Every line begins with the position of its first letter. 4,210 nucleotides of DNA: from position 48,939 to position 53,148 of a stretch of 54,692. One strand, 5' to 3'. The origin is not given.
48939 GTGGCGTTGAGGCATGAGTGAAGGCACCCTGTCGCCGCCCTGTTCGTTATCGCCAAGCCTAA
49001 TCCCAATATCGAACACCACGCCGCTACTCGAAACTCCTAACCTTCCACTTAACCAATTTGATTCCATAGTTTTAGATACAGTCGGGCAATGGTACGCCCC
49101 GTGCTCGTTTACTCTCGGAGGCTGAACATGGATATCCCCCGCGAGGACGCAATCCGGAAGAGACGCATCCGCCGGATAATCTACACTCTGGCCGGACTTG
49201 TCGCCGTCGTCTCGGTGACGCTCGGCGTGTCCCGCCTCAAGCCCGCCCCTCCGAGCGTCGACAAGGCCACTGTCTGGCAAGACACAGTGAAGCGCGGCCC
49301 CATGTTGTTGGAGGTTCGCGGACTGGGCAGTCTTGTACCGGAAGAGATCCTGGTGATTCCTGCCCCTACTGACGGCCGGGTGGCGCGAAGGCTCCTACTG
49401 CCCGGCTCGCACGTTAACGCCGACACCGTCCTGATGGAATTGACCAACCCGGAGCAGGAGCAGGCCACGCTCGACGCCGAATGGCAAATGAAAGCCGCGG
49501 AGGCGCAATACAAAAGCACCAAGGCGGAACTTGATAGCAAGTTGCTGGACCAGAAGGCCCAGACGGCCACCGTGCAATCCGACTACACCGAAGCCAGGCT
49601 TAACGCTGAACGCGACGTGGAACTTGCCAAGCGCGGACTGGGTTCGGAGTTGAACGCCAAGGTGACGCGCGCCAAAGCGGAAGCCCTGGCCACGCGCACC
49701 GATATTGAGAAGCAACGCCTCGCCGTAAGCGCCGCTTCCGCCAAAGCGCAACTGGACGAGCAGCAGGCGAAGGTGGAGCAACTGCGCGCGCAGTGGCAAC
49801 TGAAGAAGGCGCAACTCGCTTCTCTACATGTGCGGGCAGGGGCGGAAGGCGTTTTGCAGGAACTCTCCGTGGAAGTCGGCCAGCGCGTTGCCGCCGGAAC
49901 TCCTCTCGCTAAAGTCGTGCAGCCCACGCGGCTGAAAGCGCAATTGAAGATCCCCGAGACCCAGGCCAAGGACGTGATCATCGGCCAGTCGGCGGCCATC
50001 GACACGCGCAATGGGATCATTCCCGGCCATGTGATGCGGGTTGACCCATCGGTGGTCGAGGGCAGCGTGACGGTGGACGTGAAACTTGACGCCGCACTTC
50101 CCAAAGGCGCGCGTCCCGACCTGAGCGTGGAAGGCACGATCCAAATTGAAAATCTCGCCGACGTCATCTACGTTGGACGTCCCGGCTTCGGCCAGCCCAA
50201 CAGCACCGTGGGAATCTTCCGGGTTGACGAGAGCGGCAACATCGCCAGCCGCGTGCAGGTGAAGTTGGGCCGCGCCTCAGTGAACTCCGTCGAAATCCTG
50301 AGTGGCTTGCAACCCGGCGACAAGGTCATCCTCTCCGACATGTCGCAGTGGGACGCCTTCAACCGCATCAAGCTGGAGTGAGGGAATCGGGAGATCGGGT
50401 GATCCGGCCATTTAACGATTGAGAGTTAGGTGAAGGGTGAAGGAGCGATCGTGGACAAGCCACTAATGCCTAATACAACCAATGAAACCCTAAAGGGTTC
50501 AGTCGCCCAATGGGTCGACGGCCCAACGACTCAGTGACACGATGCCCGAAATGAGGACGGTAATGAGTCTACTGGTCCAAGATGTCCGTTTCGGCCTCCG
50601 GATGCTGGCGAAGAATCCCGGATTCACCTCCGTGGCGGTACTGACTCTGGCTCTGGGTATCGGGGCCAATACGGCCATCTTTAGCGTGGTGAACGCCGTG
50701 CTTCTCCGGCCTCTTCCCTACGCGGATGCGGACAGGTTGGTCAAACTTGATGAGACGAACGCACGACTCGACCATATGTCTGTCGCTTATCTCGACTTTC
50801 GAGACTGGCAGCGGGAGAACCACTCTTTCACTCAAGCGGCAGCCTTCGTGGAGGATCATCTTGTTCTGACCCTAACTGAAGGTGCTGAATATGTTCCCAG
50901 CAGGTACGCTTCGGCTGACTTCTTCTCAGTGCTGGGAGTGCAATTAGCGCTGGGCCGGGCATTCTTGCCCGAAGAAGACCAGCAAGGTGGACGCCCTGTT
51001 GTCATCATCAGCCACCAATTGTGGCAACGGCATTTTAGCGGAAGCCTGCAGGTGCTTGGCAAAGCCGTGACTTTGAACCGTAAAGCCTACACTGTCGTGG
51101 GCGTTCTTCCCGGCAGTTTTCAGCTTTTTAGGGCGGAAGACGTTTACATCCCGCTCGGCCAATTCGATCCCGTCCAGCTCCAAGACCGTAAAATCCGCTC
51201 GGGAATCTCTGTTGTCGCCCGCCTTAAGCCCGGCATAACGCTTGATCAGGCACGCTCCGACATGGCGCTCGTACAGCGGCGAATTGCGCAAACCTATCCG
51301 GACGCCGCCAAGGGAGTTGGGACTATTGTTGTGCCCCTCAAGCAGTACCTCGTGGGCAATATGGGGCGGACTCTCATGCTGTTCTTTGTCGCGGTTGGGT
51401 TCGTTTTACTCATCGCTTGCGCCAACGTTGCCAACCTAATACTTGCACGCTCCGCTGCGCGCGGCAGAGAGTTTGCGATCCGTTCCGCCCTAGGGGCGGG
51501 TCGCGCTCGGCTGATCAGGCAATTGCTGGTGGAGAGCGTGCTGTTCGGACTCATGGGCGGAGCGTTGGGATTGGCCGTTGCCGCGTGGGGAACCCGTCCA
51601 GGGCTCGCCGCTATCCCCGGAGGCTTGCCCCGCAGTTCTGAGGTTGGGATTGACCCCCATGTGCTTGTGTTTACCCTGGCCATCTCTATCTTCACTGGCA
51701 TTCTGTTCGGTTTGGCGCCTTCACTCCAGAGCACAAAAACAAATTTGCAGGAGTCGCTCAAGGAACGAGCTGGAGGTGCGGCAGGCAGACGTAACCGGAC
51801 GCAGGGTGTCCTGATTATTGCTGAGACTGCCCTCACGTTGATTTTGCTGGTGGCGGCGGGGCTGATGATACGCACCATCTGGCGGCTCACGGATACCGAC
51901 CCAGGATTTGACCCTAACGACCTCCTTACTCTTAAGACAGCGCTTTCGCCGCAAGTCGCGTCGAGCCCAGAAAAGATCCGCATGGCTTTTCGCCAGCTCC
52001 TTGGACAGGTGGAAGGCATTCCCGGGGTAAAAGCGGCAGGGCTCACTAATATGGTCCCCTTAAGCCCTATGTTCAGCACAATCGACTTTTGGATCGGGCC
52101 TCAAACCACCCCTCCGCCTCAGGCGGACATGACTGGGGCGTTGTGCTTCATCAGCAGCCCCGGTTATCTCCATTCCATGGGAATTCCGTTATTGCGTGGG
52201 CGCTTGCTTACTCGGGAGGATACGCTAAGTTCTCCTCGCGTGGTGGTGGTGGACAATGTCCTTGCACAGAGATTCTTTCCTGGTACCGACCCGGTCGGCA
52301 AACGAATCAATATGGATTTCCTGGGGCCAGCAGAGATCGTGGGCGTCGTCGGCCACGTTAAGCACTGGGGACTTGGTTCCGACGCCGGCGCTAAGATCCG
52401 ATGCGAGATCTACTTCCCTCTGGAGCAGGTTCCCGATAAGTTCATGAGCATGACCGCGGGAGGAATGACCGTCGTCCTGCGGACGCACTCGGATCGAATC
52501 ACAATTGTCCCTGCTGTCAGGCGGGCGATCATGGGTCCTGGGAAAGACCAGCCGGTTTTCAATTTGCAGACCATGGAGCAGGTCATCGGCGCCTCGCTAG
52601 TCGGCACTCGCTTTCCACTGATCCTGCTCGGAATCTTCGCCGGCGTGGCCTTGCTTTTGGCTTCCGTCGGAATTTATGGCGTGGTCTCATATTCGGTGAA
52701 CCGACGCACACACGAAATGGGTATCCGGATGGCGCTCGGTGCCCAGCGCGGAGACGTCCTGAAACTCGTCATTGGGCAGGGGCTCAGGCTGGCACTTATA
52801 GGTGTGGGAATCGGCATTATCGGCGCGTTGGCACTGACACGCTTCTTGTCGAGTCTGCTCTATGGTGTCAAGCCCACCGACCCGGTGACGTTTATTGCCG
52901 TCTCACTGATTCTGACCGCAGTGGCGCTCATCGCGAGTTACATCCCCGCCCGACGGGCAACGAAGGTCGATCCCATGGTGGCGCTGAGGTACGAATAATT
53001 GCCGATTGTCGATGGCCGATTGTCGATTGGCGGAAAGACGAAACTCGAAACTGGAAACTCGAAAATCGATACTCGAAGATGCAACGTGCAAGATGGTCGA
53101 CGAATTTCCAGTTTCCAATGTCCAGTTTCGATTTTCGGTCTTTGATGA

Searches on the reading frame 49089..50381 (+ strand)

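Call 93: search_protein_families(library=ncbifam, proteins=[window:49089-50381:+], max_evalue=0.00001)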
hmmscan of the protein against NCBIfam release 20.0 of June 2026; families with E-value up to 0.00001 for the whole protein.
window:49089-50381:+ (430 aa): 10 families
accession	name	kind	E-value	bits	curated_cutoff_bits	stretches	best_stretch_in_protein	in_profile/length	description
TIGR01730.1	RND_mfp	subfamily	1.2e-34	119.7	94.9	2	189-418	70-310/322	efflux RND transporter periplasmic adaptor subunit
TIGR00999.1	8a0102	subfamily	9.5e-18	64.3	319.3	1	172-415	31-264/271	CzcB/NccB family metal efflux transporter periplasmic adaptor subunit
TIGR00998.1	8a0101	subfamily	4e-15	55.6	390.8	1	109-305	64-264/334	EmrA/EmrK family multidrug efflux transporter periplasmic adaptor subunit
TIGR02971.1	heterocyst_DevB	subfamily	1.8e-10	40.7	129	1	78-326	3-286/327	ABC exporter membrane fusion protein, DevB family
NF038010.1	ABC_adapt_DarC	equivalog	6.4e-10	38.3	450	1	82-427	67-414/417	darobactin export ABC transporter periplasmic adaptor subunit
NF007785.0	PRK10476.1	equivalog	3.4e-08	32.7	376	1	92-319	53-285/347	multidrug transporter subunit MdtN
TIGR01843.1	type_I_hlyD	subfamily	5.5e-07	28.9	208.65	1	115-324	149-357/422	HlyD family type I secretion periplasmic adaptor subunit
NF011715.0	PRK15136.1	equivalog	2.1e-06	26.6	563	0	111-305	85-275/390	multidrug efflux MFS transporter periplasmic adaptor subunit EmrA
TIGR03794.1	NHLM_micro_HlyD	equivalog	5.3e-06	25.6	156.2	0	153-318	162-336/421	NHLP bacteriocin system secretion protein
NF002939.0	PRK03598.1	equivalog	5.9e-06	25.7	393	1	95-274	52-233/332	secretion protein HlyD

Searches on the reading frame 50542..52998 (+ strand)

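Call 93: search_protein_families(library=ncbifam, proteins=[window:50542-52998:+], max_evalue=0.00001)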
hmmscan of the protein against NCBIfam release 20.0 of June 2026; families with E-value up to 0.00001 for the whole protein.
window:50542-52998:+ (818 aa): 2 families
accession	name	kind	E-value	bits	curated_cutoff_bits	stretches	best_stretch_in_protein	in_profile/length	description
TIGR03434.1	ADOP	subfamily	2.2e-289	962.1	622.3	1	11-818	1-803/803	ADOP family duplicated permease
NF007826.0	PRK10535.1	equivalog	1.6e-42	145.6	966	2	539-816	373-646/648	macrolide ABC transporter ATP-binding protein/permease MacB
